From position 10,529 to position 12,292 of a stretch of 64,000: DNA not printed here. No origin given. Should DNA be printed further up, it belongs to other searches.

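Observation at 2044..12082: Polysaccharide locus combining an AsnB-type amidotransferase, an NTP-transferase plus HAD phosphatase pair and an Omp85-like barrel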

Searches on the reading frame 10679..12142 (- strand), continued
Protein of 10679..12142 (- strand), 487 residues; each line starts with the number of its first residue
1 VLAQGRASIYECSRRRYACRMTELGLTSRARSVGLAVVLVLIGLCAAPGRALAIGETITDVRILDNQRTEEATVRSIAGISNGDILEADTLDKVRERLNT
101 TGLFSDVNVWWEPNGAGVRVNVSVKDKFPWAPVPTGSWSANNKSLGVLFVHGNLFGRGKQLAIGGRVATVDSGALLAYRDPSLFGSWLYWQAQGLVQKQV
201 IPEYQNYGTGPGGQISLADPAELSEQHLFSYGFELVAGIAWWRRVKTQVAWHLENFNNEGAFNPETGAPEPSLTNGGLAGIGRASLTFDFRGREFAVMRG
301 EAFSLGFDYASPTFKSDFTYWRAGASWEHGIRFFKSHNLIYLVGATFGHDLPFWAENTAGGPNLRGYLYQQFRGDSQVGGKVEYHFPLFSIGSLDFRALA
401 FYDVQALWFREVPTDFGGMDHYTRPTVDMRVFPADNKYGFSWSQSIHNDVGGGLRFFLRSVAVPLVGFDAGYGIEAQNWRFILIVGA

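Call 92: find_encoding_contigs(protein=P0214, flank=10000, max_places=1)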
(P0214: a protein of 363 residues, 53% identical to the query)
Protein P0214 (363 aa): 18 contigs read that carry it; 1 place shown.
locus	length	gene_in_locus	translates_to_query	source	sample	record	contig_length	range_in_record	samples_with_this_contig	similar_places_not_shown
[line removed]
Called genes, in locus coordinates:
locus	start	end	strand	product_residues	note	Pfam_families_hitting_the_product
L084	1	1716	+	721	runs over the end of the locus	PF00999:Na_H_Exchanger, PF00582:Usp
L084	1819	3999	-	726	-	PF12437:GSIII_N, PF00120:Gln-synt_C, PF18318:Gln-synt_C-ter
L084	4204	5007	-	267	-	-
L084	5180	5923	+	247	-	PF02654:CobS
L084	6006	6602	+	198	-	PF00903:Glyoxalase (weak)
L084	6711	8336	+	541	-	PF07719:TPR_2 (faint), PF00515:TPR_1 (faint), PF13424:TPR_12, PF13414:TPR_11 (faint)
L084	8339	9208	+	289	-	PF00459:Inositol_P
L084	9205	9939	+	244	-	PF00485:PRK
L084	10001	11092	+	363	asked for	PF01066:CDP-OH_P_transf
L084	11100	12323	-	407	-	PF07690:MFS_1, PF12832:MFS_1_like, PF07690:MFS_1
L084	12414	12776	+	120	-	PF01242:PTPS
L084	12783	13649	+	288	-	PF03372:Exo_endo_phos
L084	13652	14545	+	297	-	PF00149:Metallophos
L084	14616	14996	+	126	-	PF22277:EncFtn-like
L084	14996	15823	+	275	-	PF04454:Linocin_M18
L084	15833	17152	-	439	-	PF03631:Virul_fac_BrkB, PF02082:Rrf2 (faint)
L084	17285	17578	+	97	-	-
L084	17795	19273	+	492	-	PF06452:CBM9_1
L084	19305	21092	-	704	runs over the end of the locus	PF01636:APH (weak), PF00069:Pkinase, PF07714:PK_Tyr_Ser-Thr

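Call 93: find_encoding_contigs(protein=P0225, flank=8000, max_places=1)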
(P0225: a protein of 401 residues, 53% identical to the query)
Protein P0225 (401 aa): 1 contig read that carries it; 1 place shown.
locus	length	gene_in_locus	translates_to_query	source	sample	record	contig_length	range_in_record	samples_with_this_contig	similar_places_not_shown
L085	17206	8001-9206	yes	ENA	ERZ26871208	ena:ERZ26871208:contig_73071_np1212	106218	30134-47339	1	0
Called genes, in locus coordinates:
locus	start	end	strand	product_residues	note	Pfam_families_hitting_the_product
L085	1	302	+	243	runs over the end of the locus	PF00483:NTP_transferase (weak), PF12804:NTP_transf_3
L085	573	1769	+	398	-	PF13439:Glyco_transf_4, PF13579:Glyco_trans_4_4, PF20706:GT4-conflict, PF00534:Glycos_transf_1, PF13692:Glyco_trans_1_4, PF13524:Glyco_trans_1_2 (weak)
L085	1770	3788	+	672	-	PF13522:GATase_6, PF13537:GATase_7, PF00733:Asn_synthase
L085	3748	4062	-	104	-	-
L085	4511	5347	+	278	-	-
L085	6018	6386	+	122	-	PF13692:Glyco_trans_1_4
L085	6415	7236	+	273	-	PF00459:Inositol_P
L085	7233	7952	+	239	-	PF13671:AAA_33 (faint)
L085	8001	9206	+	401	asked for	PF01066:CDP-OH_P_transf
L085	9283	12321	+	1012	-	PF07517:SecA_DEAD, PF00270:DEAD (weak), PF01043:SecA_PP_bind, PF21090:P-loop_SecA, PF07516:SecA_SW, PF02810:SEC-C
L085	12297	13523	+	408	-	-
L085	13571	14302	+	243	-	PF04542:Sigma70_r2, PF08281:Sigma70_r4_2, PF04545:Sigma70_r4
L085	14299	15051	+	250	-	PF13490:zf-HC2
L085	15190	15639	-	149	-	PF24738:DUF7689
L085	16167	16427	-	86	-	-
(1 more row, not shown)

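Call 94: find_encoding_contigs(protein=P0186, flank=8000, max_places=1)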
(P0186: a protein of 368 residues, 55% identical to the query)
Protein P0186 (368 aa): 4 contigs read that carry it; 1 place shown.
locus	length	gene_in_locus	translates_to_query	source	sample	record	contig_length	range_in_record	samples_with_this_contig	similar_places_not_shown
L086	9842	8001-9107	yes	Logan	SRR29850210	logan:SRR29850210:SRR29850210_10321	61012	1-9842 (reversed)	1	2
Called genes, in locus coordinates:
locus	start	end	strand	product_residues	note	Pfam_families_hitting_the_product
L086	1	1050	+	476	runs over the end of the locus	PF07244:POTRA (weak), PF01103:Omp85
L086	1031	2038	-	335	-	PF03706:LPG_synthase_TM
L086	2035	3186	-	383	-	PF13439:Glyco_transf_4, PF13579:Glyco_trans_4_4, PF20706:GT4-conflict, PF00534:Glycos_transf_1, PF13692:Glyco_trans_1_4, PF13524:Glyco_trans_1_2 (weak)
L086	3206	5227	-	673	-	PF00884:Sulfatase, PF01663:Phosphodiest (weak), PF16347:SGSH_C (faint)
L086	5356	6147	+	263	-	PF24788:AtPDCT1_2, PF14360:PAP2_C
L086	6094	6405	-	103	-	-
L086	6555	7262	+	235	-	PF00702:Hydrolase, PF12710:HAD (weak), PF13419:HAD_2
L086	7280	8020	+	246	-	PF00483:NTP_transferase (weak), PF12804:NTP_transf_3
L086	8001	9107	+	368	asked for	PF01066:CDP-OH_P_transf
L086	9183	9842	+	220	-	?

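Call 96: search_protein_families(library=pfam, proteins=[L063:5599-6555:+, L063:6555-8219:+, L063:8175-10172:-, L063:10172-11194:-, L063:14081-15577:+, L036:13333-14412:+, L036:14412-16172:+, L036:16262-17485:+, L036:17485-18528:+, L030:13334-14920:+], max_evalue=0.001)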
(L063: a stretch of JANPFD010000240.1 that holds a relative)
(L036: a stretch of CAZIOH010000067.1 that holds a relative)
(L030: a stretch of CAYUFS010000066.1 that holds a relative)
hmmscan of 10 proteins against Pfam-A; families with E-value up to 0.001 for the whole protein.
L063:5599-6555:+ (319 aa): 1 family
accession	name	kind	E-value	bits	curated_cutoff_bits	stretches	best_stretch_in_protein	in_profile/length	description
PF03706.18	LPG_synthase_TM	-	6.9e-21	75.4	33.4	1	14-306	6-297/302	Lysylphosphatidylglycerol synthase TM region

L063:6555-8219:+ (555 aa): 1 family
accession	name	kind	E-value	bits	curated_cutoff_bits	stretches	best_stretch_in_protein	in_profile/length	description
PF13231.12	PMT_2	-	3.4e-07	31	26.1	1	104-212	22-132/160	Dolichyl-phosphate-mannose-protein mannosyltransferase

L063:8175-10172:- (666 aa): 3 families
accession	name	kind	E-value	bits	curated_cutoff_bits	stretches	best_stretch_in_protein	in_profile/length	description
PF00884.28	Sulfatase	-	4.3e-33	115.4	25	1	266-544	2-301/301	Sulfatase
PF16347.10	SGSH_C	-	3.3e-07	31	29.3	1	502-556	11-65/154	N-sulphoglucosamine sulphohydrolase, C-terminal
PF01663.27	Phosphodiest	-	3.3e-05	24.1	23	1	439-488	173-222/342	Type I phosphodiesterase / nucleotide pyrophosphatase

L063:10172-11194:- (341 aa): 2 families
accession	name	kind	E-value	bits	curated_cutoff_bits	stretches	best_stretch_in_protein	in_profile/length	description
PF04055.27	Radical_SAM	-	4.5e-20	72.9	29.5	1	32-195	2-146/166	Radical SAM superfamily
PF13353.11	Fer4_12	-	1.2e-05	26.1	22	1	35-134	13-115/137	4Fe-4S single cluster domain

L063:14081-15577:+ (499 aa): 1 family
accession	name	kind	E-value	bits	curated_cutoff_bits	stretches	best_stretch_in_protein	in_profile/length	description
PF08757.17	CotH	-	2.2e-54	185.6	23.8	1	163-481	2-318/322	CotH kinase protein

L036:13333-14412:+ (360 aa): 2 families
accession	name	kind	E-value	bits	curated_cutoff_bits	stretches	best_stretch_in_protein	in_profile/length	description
PF04055.27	Radical_SAM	-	3.4e-16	60.3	29.5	1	19-151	1-138/166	Radical SAM superfamily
PF13186.11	SPASM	-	3.7e-09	37.2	21.5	1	218-280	6-67/67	Iron-sulfur cluster-binding domain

L036:14412-16172:+ (587 aa): 0 families

L036:16262-17485:+ (408 aa): 3 families
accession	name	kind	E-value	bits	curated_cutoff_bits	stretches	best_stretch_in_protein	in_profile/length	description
PF13692.12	Glyco_trans_1_4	-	7.5e-12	46.1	27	1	200-352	4-141/142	Glycosyl transferases group 1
PF00534.26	Glycos_transf_1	-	1.6e-09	38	26.4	1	187-359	5-161/172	Glycosyl transferases group 1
PF13439.12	Glyco_transf_4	-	8.2e-08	32.9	28.5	1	54-173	50-167/170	Glycosyltransferase Family 4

L036:17485-18528:+ (348 aa): 2 families
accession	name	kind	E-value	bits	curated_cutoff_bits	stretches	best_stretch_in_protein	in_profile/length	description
PF04488.21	Gly_transf_sug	-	7.2e-09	36.7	23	1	95-130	54-89/93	Glycosyltransferase sugar-binding region containing DXD motif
PF12919.13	TcdA_TcdB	-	5.1e-06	26.4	23.6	1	86-118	162-194/382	TcdA/TcdB catalytic glycosyltransferase domain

L030:13334-14920:+ (529 aa): 6 families
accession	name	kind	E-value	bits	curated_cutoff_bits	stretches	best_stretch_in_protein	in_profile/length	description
PF01593.30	Amino_oxidase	-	2e-32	113.5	19.8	1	66-523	1-443/443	Flavin containing amine oxidoreductase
PF13450.12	NAD_binding_8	-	7.4e-10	39.4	21.9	1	61-99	1-39/68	NAD(P)-binding Rossmann-like domain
PF01266.30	DAO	-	3e-08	34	27.9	1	59-176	2-109/353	FAD dependent oxidoreductase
PF07992.20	Pyr_redox_2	-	4.5e-05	23.5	26.1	1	58-107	2-52/291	Pyridine nucleotide-disulphide oxidoreductase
PF00890.30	FAD_binding_2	-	0.00022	21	20.4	1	59-97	2-40/414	FAD binding domain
PF12831.13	FAD_oxidored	-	0.00038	20.3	27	1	59-119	2-54/416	FAD dependent oxidoreductase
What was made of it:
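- L063 and L086 have HAD, NTP-transferase and c8 fused (calls 94, 96). A PAP2_C/SMS-like enzyme, an LtaS/EptA-type sulfatase-fold enzyme and LPG_synthase_TM lie next to HAD-NTP-transferase-c8 in L086 and L063 (calls 94, 96). Lipid head-group enzymes and flippase-like genes accompany the module in L086 and L063 (calls 94, 96).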

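Call 111: search_protein_representatives(protein=window:10679-12082:-)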
Query: 467 residues. Proteins with E-value up to 0.001 (for the whole library): 685; up to 1e-10: 186; up to 1e-30: 56. The best 150 are listed.
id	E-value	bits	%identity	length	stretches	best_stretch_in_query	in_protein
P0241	1.9e-181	620.3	65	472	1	13-467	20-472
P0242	9.4e-106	370.7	72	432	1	29-256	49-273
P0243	1.7e-89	317.1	67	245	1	9-242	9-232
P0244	3.1e-78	279.9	54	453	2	24-266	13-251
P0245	2.9e-77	276.8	67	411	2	29-144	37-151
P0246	2.6e-70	253.8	50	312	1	161-413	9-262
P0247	1.8e-68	247.7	48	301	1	15-295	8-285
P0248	1.0e-67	245.3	74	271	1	23-174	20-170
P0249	1.7e-67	244.5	35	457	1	30-466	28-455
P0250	3.7e-67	243.4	61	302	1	218-402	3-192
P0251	4.0e-66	240.0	53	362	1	113-371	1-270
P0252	7.1e-64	232.6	34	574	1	33-465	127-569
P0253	5.3e-63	229.7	38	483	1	10-466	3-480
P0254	5.5e-63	229.6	53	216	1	255-467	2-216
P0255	2.0e-62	227.8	34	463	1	17-459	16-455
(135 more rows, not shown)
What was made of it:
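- The family is tiny and far from mainstream BamA/TamA (call 111).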
